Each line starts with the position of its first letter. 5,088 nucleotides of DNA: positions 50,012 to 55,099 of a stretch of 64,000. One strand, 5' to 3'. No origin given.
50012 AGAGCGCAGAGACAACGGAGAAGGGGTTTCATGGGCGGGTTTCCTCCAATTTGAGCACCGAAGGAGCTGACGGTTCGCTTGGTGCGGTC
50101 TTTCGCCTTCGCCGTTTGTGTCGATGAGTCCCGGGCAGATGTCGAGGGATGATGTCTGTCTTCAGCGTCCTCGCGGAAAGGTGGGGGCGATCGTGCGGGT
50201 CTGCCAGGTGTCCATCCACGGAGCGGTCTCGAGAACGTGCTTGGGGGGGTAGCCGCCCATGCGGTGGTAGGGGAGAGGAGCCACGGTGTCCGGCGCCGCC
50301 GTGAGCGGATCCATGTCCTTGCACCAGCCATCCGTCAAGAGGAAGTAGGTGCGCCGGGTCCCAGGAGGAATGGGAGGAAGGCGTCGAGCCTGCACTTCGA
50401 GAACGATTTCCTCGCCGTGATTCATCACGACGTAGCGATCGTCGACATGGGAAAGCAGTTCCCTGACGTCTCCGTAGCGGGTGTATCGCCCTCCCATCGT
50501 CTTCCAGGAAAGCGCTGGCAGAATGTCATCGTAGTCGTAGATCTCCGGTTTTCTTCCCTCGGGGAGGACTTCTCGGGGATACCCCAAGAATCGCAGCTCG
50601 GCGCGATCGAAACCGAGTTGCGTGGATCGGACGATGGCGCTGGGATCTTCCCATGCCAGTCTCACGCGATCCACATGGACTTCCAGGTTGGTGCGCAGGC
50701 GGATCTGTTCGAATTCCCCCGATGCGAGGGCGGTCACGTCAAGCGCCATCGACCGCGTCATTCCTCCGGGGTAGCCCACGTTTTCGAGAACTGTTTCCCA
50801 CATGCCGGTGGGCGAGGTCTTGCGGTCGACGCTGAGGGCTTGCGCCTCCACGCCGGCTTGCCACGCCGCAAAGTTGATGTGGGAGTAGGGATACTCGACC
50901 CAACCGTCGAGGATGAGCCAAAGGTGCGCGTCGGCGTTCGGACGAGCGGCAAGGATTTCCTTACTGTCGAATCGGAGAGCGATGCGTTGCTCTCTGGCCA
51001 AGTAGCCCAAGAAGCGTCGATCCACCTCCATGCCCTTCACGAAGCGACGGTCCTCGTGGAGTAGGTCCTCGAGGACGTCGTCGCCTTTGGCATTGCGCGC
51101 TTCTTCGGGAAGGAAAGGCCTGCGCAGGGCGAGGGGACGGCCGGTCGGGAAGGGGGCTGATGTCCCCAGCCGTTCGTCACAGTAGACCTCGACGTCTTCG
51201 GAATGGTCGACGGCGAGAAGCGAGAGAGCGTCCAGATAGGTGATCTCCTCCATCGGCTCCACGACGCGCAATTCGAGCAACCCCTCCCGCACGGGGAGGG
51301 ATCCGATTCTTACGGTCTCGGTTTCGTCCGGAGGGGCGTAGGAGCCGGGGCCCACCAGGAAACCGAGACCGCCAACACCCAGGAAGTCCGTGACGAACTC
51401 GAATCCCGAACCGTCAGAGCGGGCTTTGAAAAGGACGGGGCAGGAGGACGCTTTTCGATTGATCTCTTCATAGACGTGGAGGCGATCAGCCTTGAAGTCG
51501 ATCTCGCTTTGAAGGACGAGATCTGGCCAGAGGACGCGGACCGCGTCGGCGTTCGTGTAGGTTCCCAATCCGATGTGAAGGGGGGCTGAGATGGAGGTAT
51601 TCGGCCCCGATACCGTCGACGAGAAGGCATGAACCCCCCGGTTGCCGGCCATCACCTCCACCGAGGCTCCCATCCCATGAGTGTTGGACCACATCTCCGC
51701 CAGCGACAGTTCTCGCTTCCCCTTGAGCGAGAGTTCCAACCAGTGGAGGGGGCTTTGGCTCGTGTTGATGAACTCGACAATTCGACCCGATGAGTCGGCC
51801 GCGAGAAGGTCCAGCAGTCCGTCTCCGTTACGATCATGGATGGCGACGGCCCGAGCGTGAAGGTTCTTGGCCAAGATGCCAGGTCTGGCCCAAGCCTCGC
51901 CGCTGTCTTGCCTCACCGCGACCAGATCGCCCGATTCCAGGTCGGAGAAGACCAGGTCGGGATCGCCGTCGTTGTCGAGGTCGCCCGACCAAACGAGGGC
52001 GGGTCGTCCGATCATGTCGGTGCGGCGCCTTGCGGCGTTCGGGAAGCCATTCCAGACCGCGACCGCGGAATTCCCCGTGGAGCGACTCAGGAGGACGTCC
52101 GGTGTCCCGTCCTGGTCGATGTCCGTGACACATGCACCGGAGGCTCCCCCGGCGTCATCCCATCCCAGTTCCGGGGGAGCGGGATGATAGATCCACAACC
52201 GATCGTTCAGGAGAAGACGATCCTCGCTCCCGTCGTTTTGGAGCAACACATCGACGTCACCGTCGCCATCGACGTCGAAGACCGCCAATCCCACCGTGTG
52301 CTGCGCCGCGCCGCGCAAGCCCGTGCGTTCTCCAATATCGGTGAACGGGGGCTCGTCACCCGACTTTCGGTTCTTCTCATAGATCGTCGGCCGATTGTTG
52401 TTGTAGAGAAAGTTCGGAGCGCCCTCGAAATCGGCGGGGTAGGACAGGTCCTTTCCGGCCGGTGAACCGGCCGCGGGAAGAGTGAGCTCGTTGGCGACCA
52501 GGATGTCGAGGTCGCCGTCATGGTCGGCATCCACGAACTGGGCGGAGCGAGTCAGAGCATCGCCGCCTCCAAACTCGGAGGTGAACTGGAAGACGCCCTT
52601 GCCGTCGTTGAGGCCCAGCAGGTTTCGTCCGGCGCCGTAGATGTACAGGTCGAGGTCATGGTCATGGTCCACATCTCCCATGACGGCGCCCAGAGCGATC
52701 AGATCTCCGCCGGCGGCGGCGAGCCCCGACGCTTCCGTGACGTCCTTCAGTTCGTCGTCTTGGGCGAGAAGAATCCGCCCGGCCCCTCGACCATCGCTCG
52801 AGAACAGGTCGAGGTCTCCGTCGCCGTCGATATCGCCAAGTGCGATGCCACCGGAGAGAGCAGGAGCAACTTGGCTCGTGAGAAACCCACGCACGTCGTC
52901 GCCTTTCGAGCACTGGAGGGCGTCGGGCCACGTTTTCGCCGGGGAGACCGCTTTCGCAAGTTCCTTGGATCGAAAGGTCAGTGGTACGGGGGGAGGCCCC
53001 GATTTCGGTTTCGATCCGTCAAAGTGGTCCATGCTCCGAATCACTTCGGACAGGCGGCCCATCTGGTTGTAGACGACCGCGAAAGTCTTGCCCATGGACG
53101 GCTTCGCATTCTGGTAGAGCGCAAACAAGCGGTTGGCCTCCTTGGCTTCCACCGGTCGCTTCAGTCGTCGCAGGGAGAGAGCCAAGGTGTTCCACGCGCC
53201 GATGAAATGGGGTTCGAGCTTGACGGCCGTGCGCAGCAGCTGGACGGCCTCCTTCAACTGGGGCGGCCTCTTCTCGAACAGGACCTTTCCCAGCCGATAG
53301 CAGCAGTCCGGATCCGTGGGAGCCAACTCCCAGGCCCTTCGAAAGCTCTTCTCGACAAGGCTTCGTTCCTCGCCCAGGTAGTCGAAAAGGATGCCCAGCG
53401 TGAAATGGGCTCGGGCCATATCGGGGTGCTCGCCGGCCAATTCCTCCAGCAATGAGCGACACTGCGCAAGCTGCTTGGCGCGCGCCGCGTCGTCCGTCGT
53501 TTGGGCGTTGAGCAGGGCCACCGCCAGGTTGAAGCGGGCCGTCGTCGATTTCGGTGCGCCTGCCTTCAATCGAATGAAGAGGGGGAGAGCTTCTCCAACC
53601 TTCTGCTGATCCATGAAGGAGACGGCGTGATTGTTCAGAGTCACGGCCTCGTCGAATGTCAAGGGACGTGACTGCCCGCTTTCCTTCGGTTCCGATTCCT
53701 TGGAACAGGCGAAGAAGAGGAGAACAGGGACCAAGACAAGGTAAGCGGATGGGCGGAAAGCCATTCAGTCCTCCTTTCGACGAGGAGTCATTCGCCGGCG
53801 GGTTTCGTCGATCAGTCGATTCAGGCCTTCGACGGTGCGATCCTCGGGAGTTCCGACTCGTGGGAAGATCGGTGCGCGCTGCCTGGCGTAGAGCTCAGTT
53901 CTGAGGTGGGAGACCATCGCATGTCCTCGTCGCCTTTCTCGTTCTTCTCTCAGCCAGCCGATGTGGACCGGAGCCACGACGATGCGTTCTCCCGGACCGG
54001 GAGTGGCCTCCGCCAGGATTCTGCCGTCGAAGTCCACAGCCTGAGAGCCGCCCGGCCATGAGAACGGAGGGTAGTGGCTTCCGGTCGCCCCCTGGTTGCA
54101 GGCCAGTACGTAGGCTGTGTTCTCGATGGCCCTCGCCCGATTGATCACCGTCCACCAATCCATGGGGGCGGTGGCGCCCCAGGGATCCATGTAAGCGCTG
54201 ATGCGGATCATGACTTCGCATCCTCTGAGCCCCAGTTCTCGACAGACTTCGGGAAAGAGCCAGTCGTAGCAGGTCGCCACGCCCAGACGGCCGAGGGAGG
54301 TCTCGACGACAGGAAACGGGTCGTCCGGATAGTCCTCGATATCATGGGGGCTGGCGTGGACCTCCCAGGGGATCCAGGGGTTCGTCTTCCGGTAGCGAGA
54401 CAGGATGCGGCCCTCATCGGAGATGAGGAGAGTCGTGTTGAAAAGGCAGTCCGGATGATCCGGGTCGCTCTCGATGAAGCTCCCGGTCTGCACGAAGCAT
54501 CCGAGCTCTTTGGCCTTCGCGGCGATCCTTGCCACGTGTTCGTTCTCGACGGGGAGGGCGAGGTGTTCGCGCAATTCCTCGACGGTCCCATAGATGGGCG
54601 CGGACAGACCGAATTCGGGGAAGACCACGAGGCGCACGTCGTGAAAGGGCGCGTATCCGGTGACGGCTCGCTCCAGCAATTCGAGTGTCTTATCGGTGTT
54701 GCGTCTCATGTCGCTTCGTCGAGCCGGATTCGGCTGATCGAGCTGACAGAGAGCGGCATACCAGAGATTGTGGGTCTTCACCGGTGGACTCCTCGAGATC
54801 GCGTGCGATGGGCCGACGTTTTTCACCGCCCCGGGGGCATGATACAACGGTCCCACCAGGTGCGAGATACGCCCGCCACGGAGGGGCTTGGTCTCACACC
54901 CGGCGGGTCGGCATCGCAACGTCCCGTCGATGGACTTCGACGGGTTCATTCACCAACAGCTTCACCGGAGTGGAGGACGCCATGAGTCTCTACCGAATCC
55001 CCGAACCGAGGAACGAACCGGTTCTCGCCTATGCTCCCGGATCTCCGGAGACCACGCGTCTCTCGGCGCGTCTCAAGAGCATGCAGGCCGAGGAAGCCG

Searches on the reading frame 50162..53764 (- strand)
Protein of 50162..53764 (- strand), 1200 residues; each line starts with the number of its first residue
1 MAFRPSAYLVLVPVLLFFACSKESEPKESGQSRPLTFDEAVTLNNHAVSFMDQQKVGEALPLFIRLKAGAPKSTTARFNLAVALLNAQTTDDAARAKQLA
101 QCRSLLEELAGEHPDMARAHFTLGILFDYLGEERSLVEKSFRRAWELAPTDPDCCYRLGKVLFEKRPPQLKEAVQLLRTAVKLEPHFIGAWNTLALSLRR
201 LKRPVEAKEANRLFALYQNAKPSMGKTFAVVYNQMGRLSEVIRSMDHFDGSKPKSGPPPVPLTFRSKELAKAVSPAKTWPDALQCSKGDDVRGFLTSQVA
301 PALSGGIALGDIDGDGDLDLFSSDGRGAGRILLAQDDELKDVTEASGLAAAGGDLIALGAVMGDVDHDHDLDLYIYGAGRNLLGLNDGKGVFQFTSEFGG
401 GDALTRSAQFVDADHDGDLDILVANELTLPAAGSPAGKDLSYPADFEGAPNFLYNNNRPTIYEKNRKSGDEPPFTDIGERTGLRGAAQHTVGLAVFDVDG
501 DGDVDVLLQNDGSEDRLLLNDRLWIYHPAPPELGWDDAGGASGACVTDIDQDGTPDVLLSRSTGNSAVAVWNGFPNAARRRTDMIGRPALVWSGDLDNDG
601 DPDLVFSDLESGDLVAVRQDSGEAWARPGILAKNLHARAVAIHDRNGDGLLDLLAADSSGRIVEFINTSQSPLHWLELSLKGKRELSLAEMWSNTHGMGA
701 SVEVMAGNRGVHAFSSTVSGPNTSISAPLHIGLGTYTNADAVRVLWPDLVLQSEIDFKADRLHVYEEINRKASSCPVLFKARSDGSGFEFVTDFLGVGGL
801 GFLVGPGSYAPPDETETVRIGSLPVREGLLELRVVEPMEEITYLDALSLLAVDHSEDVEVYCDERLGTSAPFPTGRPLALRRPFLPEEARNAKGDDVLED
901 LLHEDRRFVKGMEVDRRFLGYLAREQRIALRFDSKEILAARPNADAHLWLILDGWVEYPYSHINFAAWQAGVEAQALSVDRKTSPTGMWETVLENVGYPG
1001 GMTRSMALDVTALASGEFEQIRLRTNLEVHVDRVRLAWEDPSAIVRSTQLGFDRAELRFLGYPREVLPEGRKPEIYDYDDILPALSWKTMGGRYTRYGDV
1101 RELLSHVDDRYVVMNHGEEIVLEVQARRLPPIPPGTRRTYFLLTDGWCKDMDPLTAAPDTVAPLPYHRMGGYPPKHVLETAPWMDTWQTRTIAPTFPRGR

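Call 15: search_protein_families(library=pfam, proteins=[window:50162-53764:-], max_evalue=0.001)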
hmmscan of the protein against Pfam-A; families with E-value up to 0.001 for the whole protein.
window:50162-53764:- (1200 aa): 10 families
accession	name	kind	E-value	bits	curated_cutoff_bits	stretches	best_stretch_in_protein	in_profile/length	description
PF13517.12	FG-GAP_3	-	2.3e-25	89.4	26.9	5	364-423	1-61/61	FG-GAP-like repeat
PF14559.12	TPR_19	-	4.5e-10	40.1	25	0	51-94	2-45/68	Tetratricopeptide repeat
PF07593.17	UnbV_ASPIC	-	8.6e-07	29.2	23.4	1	697-761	1-65/68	ASPIC and UnbV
PF13432.12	TPR_16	-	2.5e-06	28.2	32.7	1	46-96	3-52/65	Tetratricopeptide repeat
PF01839.29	FG-GAP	-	8.7e-06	26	22.1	0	543-570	4-36/37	FG-GAP repeat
PF23914.1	TPR_CcmH_CycH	-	0.00012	22.4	42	0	135-209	67-142/158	Cytochrome c-type biogenesis protein H TPR domain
PF13431.12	TPR_17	-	0.00013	22.4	24.4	0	176-208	1-33/34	Tetratricopeptide repeat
PF13428.12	TPR_14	-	0.00023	22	23.5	0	169-195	16-42/44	Tetratricopeptide repeat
PF13414.12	TPR_11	-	0.00024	21.1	26.8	0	169-197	9-37/42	TPR repeat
PF13424.12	TPR_12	-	0.00067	20.2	30.1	0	98-132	25-60/77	Tetratricopeptide repeat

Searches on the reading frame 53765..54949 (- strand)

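Call 15: search_protein_families(library=pfam, proteins=[window:53765-54949:-], max_evalue=0.001)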
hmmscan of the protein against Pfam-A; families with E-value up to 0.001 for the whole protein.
window:53765-54949:- (394 aa): 1 family
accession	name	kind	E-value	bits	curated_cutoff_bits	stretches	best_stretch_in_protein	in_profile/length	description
PF00795.27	CN_hydrolase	-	5.7e-39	134.4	23.2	1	65-326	2-244/256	Carbon-nitrogen hydrolase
